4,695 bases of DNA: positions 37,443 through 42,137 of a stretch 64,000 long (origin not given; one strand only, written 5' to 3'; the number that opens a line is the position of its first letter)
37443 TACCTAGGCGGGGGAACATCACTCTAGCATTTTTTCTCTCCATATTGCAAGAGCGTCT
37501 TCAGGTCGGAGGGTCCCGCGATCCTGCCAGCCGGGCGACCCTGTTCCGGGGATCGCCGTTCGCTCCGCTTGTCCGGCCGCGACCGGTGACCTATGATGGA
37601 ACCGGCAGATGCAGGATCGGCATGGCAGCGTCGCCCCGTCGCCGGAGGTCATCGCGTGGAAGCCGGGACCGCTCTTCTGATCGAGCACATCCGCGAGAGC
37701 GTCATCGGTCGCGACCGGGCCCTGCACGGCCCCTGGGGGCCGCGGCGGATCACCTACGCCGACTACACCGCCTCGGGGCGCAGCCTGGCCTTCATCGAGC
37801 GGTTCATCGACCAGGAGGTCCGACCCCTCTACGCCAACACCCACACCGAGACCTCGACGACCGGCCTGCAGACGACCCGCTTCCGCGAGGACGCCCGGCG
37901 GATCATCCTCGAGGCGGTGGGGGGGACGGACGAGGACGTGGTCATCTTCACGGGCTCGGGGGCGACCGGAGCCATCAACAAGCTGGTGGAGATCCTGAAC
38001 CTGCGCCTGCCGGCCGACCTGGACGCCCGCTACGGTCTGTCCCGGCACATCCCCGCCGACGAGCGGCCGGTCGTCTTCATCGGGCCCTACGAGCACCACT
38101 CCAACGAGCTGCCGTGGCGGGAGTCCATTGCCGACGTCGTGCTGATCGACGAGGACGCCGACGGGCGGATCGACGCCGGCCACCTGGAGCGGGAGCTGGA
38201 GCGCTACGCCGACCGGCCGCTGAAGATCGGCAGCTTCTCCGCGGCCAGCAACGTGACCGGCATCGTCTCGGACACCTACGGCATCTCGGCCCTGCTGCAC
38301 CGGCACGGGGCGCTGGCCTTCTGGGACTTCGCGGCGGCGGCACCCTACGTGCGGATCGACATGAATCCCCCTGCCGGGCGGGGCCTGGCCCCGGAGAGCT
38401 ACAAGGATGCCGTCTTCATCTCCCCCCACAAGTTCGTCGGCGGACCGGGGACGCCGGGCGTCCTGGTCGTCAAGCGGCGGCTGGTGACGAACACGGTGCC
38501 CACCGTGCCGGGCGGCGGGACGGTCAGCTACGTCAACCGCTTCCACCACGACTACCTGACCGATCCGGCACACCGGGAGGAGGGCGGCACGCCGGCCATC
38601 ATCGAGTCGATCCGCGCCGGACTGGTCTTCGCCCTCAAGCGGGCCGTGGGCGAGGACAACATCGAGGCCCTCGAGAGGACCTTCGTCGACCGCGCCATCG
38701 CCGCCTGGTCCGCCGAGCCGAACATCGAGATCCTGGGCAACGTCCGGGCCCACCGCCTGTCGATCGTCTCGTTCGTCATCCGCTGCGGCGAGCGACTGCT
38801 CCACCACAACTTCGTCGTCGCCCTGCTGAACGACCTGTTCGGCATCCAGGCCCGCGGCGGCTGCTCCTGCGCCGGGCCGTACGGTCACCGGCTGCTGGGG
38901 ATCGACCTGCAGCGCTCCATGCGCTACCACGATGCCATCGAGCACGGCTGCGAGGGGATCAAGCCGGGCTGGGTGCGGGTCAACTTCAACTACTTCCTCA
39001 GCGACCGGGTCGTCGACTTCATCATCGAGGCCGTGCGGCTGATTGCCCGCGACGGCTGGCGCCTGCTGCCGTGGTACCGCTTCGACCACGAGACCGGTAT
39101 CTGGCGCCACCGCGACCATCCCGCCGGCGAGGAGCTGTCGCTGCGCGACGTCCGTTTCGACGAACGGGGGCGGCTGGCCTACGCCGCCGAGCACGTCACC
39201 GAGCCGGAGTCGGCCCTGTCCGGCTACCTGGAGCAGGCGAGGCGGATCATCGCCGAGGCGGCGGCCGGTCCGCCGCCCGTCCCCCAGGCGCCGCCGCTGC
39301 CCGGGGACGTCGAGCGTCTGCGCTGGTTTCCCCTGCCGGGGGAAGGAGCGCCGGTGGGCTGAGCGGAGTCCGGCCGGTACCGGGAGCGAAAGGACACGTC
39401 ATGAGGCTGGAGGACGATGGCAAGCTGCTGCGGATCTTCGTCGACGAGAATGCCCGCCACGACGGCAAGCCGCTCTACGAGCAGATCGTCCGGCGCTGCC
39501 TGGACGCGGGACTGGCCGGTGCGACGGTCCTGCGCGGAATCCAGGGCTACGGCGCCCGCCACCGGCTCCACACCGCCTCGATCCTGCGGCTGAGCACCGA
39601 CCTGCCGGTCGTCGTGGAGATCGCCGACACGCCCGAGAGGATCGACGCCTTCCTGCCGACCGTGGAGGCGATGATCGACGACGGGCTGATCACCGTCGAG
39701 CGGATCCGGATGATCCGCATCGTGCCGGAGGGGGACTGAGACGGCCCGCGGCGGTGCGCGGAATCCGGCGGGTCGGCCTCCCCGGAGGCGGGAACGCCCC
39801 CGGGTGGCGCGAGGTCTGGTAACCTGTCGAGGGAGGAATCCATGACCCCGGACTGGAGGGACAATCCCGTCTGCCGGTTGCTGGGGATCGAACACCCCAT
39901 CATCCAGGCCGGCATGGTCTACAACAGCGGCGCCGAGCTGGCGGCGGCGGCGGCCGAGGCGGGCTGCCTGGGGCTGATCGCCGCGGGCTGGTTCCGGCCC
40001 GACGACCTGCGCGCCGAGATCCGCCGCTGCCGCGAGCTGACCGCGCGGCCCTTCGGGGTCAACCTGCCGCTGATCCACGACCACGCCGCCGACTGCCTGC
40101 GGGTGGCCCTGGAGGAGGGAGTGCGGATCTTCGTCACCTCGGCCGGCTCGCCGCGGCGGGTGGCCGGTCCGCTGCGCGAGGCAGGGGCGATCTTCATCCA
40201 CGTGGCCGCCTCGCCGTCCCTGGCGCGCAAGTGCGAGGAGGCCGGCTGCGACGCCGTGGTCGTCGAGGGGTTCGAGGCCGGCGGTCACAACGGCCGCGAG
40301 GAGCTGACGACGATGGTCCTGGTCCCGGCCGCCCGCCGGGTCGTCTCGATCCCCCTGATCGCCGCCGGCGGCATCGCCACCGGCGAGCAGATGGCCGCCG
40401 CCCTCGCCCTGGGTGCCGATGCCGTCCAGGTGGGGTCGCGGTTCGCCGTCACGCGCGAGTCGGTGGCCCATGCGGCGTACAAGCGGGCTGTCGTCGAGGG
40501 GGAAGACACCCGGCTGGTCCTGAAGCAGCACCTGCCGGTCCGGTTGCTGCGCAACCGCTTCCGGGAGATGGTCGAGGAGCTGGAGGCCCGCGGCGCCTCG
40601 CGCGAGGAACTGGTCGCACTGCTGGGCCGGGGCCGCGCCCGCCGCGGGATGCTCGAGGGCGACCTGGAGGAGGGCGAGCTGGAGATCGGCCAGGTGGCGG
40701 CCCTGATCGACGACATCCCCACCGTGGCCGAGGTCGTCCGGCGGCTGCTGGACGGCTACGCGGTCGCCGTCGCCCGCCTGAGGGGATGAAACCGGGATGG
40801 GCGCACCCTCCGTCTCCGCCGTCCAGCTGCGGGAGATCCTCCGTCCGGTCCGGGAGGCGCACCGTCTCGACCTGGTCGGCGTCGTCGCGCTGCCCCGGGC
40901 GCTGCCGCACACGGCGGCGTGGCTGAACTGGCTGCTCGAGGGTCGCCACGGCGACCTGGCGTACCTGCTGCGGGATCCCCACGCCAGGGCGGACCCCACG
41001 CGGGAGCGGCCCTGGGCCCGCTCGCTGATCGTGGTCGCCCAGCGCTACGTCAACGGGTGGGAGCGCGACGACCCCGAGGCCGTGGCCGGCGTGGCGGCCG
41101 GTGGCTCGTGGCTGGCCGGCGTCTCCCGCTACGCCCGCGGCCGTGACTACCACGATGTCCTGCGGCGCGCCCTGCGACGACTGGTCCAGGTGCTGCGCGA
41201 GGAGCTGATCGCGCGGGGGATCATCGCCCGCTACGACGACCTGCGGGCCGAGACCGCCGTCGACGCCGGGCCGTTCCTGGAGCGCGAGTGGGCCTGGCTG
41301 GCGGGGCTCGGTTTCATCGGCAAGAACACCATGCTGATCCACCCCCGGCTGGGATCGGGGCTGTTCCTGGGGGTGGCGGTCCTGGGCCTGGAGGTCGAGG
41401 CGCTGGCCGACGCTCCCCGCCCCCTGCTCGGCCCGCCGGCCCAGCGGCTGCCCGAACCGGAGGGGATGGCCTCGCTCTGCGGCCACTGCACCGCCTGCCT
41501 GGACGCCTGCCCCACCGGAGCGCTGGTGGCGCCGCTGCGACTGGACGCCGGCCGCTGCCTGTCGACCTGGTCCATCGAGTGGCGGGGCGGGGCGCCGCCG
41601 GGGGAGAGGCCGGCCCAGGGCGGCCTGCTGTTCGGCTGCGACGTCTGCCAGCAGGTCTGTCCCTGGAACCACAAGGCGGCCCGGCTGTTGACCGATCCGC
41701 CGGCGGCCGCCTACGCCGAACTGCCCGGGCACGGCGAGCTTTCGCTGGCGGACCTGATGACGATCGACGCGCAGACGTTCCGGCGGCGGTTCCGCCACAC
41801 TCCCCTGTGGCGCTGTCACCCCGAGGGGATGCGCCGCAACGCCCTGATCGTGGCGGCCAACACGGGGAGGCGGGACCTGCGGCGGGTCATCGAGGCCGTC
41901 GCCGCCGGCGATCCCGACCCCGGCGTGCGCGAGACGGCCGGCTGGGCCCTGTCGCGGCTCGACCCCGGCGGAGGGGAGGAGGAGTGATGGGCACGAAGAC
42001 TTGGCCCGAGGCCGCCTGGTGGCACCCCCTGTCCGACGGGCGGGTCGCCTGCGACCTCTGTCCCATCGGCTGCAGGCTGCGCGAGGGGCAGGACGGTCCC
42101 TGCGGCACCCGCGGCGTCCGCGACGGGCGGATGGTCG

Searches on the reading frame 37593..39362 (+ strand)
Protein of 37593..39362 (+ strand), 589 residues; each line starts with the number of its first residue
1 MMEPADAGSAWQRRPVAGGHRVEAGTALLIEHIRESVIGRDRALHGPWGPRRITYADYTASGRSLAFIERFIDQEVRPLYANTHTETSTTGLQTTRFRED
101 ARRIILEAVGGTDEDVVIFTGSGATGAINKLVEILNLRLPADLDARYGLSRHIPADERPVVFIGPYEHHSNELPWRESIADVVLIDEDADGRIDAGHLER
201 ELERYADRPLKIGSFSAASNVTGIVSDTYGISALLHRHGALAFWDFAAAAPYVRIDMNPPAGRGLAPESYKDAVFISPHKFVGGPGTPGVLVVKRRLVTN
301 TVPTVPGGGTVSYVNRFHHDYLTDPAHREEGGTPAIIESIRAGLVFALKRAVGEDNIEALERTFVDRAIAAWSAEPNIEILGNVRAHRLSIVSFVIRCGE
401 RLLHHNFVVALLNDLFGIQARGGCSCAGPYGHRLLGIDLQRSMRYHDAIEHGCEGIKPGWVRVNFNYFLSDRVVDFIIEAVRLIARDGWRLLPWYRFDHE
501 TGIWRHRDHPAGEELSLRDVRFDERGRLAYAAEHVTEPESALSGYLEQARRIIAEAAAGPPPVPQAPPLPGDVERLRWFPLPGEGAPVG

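Call 43: search_protein_families(library=pfam, proteins=[window:37593-39362:+], max_evalue=0.00001)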
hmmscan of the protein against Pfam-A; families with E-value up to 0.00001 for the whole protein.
window:37593-39362:+ (589 aa): 1 family
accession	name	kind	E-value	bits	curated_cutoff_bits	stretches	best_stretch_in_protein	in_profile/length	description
PF00266.25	Aminotran_5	-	1.1e-37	130.3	21.5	1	55-434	2-349/371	Aminotransferase class-V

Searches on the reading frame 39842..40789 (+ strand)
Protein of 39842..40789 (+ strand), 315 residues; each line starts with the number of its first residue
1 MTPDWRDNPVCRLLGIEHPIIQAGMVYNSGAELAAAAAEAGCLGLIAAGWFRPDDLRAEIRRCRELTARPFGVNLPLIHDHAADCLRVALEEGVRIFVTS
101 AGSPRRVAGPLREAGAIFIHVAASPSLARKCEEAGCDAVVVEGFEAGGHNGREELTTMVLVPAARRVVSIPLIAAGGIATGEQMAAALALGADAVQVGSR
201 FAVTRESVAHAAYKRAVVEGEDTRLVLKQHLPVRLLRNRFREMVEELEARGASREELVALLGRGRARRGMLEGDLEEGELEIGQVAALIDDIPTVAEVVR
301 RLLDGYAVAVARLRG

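Call 43: search_protein_families(library=pfam, proteins=[window:39842-40789:+], max_evalue=0.00001)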
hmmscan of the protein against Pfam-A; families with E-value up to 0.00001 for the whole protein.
window:39842-40789:+ (315 aa): 4 families
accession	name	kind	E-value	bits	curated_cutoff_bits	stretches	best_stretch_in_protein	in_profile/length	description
PF03060.21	NMO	-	1e-64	219.4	28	1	11-303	5-329/331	Nitronate monooxygenase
PF00478.31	IMPDH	-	2e-11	43.9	25.6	1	151-212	189-250/345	IMP dehydrogenase / GMP reductase domain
PF05690.20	ThiG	-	1.4e-09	38.1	23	1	117-223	126-230/247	Thiazole biosynthesis protein ThiG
PF01070.24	FMN_dh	-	7.1e-09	35.6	24.9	1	124-202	228-306/350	FMN-dependent dehydrogenase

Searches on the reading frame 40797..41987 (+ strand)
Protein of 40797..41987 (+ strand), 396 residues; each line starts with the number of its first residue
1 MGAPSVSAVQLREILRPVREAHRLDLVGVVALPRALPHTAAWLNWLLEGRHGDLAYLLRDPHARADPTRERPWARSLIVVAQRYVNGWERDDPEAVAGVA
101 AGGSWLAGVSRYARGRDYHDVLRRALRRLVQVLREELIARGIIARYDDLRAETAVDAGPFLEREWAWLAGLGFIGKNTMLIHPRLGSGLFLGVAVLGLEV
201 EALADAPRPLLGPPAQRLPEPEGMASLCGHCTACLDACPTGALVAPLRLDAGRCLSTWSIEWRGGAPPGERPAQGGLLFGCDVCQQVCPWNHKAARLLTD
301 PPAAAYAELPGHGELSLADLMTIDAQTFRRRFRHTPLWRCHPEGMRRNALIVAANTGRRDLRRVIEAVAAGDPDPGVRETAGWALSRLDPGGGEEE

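Call 43: search_protein_families(library=pfam, proteins=[window:40797-41987:+], max_evalue=0.00001)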
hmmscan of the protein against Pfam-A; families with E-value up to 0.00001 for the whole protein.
window:40797-41987:+ (396 aa): 2 families
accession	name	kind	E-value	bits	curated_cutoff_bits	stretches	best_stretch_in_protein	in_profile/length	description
PF13484.11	Fer4_16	-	1.8e-18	67.5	30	1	228-291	2-66/66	4Fe-4S double cluster binding domain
PF08331.15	QueG_DUF1730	-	1e-13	51.4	25.1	1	64-138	1-67/77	Epoxyqueuosine reductase QueG, DUF1730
